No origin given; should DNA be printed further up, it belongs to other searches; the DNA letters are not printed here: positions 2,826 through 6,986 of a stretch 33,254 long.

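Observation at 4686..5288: Complete histidine-phosphatase (PGAM-like) domain inserted inside the catalytic core of IleRS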

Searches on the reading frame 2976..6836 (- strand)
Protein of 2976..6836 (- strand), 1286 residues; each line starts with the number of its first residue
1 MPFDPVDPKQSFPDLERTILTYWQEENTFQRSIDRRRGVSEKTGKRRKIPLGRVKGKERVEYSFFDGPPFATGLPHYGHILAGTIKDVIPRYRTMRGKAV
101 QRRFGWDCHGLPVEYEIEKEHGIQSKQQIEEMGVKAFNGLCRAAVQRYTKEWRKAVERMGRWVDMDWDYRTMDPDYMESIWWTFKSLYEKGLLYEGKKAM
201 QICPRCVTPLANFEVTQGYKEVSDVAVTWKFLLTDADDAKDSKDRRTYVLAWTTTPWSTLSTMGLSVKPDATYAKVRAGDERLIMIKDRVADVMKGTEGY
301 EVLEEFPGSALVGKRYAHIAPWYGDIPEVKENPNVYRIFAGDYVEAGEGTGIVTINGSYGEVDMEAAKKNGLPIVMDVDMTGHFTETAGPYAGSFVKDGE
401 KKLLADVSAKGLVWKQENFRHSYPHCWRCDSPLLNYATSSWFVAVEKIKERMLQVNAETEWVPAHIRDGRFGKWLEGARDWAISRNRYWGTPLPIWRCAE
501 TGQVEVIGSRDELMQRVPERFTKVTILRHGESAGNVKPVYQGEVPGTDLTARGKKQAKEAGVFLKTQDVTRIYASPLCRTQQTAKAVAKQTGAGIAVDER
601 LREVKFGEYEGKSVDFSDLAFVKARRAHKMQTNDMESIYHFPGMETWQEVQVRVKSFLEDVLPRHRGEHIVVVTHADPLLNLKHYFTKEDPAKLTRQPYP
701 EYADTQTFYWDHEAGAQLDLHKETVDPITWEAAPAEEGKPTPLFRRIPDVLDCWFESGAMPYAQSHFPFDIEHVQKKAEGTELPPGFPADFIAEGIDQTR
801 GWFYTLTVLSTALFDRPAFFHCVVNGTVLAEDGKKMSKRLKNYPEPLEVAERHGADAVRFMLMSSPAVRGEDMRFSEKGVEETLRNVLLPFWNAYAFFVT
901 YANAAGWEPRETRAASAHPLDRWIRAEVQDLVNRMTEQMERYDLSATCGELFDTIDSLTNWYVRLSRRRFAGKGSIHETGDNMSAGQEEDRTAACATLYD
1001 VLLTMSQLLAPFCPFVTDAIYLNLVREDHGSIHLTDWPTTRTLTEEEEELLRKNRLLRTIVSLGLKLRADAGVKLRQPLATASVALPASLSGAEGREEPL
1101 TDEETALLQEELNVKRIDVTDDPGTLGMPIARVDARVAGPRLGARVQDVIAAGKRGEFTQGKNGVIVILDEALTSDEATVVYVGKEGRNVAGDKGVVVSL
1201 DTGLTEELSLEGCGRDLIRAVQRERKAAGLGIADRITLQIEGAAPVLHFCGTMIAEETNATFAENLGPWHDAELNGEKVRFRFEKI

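Call 4: search_protein_families(library=pfam, proteins=[window:2976-6836:-], max_evalue=0.01)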
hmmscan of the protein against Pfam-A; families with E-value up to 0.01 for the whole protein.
window:2976-6836:- (1286 aa): 6 families
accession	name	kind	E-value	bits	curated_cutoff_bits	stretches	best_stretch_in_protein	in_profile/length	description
PF00133.28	tRNA-synt_1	-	1.9e-125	419.3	22.7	2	56-516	19-266/414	tRNA synthetases class I (I, L, M and V)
PF00300.27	His_Phos_1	-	2.2e-37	129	21.7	1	525-713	2-184/194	Histidine phosphatase superfamily (branch 1)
PF08264.19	Anticodon_1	-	3.1e-25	89.2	25.1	1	921-1080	1-145/148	Anticodon-binding domain of tRNA ligase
PF19302.4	DUF5915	-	5.5e-21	75.4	27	1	1107-1281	3-190/195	Domain of unknown function (DUF5915)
PF09334.17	tRNA-synt_1g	-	3.8e-16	59.3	20.1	1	69-212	8-132/391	tRNA synthetases class I (M)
PF24135.1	DUF7402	-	0.00039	21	27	0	128-169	14-55/133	Domain of unknown function (DUF7402)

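Call 5: search_protein_families(library=ncbifam, proteins=[window:2976-6836:-], max_evalue=0.01)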
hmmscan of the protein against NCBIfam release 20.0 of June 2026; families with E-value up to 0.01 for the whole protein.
window:2976-6836:- (1286 aa): 34 families (the best 25 are shown)
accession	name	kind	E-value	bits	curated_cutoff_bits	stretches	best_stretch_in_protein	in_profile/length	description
TIGR00392.1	ileS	equivalog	6.9e-240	798.7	621.4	2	9-519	5-501/861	isoleucine--tRNA ligase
NF000257.1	MupA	exception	2.3e-185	618.3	1900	2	53-502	28-458/1024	mupirocin-resistant isoleucine--tRNA ligase MupA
NF000258.1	MupB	exception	1.3e-175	586.1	1900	2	16-519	9-479/1033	mupirocin-resistant isoleucine--tRNA ligase MupB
NF009687.0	PRK13208.1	equivalog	1.5e-118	397.1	738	3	725-1098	432-775/801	valine--tRNA ligase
TIGR00422.1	valS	equivalog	3.8e-117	392.4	612.1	3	742-1123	442-790/863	valine--tRNA ligase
NF004349.1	PRK05729.1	equivalog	3.9e-98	329.7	704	3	741-1082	431-739/860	valine--tRNA ligase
NF040702.1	ileS_w_GNAT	exception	1.3e-73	248.2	1999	3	59-288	46-280/1100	isoleucine--tRNA ligase, N-acetyltransferase domain-containing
NF011492.0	PRK14900.1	equivalog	1.2e-61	208.8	1783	3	744-1085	450-770/1044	valine--tRNA ligase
NF000540.1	alt_ValS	exception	6.2e-55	186.5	900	3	744-1089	492-805/827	valine--tRNA ligase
NF008957.0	PRK12300.1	subfamily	1.1e-50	172.6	677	3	69-354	41-312/946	leucine--tRNA ligase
TIGR00395.1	leuS_arch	equivalog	1.1e-47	162.7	648.5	3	21-364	9-316/938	leucine--tRNA ligase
TIGR00396.1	leuS_bact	equivalog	4.4e-34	117.7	548.4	3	65-230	34-184/843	leucine--tRNA ligase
NF038349.1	dPGM_arch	equivalog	7.1e-28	97.8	225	1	525-682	2-144/194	2,3-diphosphoglycerate-dependent phosphoglycerate mutase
NF005567.0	PRK07238.1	equivalog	2.2e-27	96.4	326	1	520-682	176-333/378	bifunctional RNase H/acid phosphatase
NF045917.1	PhserinePhPspA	equivalog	1.7e-26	93.2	350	1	523-679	3-154/211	phosphoserine phosphatase PspA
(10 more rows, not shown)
